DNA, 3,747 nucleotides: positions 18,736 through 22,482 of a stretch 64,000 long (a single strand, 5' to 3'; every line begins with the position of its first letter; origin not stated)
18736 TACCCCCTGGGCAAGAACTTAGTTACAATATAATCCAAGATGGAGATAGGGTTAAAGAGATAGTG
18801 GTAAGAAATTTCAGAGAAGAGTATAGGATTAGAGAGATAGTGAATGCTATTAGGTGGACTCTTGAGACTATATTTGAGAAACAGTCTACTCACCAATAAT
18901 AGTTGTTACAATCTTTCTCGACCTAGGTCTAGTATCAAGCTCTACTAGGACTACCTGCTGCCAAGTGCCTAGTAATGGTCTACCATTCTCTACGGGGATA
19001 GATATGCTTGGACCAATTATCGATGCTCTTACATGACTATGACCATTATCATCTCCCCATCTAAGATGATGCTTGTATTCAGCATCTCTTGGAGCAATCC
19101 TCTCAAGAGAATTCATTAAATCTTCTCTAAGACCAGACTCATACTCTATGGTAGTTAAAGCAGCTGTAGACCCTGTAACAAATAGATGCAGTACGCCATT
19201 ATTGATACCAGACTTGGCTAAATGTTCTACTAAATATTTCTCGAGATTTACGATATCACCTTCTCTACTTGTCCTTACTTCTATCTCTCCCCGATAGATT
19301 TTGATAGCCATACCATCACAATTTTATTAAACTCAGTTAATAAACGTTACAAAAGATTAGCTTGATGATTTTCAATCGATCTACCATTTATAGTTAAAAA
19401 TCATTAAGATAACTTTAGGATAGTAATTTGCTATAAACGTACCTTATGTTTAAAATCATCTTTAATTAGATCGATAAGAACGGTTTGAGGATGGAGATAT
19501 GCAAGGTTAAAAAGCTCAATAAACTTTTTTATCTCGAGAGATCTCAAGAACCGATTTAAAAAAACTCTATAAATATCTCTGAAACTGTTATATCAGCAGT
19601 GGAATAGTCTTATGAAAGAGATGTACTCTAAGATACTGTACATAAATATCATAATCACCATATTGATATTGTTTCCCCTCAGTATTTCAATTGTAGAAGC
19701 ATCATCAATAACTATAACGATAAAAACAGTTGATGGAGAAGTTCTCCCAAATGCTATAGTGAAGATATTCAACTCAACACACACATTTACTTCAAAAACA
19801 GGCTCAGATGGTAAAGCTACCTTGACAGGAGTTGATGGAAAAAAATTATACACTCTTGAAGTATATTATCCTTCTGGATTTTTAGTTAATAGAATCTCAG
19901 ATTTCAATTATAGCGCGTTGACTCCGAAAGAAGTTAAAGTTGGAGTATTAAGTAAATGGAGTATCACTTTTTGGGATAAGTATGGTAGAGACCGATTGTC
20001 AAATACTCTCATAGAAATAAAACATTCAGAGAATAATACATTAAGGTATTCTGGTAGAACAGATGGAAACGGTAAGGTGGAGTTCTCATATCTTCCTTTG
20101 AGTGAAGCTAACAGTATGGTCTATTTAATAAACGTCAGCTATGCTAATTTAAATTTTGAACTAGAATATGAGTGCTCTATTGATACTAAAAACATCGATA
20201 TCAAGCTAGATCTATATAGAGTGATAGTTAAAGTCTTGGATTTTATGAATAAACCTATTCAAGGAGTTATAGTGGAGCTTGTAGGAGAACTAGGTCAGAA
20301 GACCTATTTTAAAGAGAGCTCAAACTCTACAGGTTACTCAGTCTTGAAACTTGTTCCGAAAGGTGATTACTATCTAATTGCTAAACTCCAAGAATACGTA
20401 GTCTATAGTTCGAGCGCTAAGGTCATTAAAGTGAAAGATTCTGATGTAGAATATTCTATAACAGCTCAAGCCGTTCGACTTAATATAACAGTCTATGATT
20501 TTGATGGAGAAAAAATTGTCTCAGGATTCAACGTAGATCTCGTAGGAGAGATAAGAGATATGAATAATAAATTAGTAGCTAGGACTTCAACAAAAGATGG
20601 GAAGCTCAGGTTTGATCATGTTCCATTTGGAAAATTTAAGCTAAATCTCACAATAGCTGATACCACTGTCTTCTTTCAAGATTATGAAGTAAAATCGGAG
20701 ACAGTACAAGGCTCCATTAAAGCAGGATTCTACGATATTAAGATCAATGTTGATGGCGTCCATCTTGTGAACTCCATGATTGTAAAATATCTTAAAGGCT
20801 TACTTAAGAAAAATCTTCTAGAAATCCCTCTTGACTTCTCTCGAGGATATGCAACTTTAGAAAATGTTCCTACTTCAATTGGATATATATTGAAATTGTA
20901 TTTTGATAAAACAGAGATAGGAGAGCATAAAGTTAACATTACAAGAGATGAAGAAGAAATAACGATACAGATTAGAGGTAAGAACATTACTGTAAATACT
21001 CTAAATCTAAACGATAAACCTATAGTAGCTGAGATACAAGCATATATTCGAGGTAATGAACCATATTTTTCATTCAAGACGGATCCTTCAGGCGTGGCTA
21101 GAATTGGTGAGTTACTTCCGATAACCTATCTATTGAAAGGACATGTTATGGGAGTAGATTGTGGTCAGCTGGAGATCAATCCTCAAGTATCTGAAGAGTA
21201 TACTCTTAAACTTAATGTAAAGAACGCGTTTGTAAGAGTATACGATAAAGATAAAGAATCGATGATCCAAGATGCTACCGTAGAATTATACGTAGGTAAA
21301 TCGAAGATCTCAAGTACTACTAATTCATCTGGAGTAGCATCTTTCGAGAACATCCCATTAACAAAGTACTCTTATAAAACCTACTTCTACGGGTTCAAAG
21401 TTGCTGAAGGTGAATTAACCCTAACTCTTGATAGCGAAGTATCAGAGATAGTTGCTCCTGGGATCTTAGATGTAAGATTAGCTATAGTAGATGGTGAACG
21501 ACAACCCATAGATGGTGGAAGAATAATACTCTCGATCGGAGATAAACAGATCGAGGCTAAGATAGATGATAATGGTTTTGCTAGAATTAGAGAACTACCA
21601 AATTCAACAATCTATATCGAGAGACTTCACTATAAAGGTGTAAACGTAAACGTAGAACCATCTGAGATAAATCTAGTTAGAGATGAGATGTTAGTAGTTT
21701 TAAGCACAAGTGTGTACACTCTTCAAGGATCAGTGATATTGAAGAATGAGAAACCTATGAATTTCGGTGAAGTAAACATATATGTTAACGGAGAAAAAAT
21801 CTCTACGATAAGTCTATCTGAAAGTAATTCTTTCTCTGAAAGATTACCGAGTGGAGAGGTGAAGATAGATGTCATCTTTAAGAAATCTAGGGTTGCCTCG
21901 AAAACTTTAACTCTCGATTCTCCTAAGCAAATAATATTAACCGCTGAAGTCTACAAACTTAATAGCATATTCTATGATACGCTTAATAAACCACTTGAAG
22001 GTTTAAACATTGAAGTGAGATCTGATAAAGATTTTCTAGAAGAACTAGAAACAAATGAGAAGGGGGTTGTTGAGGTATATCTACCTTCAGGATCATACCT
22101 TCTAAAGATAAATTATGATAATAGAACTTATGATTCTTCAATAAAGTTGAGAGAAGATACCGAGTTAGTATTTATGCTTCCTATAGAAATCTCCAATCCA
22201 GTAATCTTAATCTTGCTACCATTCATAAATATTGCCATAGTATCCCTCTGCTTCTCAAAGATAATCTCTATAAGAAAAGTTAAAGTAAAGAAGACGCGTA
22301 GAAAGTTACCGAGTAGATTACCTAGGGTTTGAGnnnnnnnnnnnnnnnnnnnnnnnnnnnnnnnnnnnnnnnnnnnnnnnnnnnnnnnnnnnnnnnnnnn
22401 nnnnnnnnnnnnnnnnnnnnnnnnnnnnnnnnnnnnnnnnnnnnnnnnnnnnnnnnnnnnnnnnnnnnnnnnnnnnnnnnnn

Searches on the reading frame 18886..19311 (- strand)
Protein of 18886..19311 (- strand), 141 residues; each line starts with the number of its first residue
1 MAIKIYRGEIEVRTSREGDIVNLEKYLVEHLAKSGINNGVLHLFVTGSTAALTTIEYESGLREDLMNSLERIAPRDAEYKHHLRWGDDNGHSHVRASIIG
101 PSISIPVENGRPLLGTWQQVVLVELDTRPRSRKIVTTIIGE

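Call 33: search_protein_families(library=pfam, proteins=[window:18886-19311:-], max_evalue=0.0001)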
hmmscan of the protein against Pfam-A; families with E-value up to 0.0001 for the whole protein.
window:18886-19311:- (141 aa): 1 family
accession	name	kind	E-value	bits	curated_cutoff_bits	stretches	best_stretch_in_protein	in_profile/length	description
PF01894.22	UPF0047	-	1.2e-34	119.4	27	1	29-138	8-117/117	Uncharacterised protein family UPF0047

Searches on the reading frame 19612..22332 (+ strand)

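Call 33: search_protein_families(library=pfam, proteins=[window:19612-22332:+], max_evalue=0.0001)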
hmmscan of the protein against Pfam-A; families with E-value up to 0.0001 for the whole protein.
window:19612-22332:+ (906 aa): 5 families
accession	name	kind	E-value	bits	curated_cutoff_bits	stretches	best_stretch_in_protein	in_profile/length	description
PF13620.12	CarboxypepD_reg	-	1e-25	90.3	32.3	0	32-87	1-57/82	Carboxypeptidase regulatory-like domain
PF17802.7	SpaA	-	2.6e-15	56.8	23.1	0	35-93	3-68/91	Prealbumin-like fold domain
PF02369.22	Big_1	-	2.6e-09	37.5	34.9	0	29-72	17-65/93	Bacterial Ig-like domain (group 1)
PF24025.1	Ig_DR_A0283-like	-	3.3e-09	37.4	27.1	0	115-160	8-52/102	DR_A0283-like, Ig-like domain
PF17210.9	SdrD_B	-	1.5e-06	28.8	29.7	0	212-291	20-100/112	SdrD B-like domain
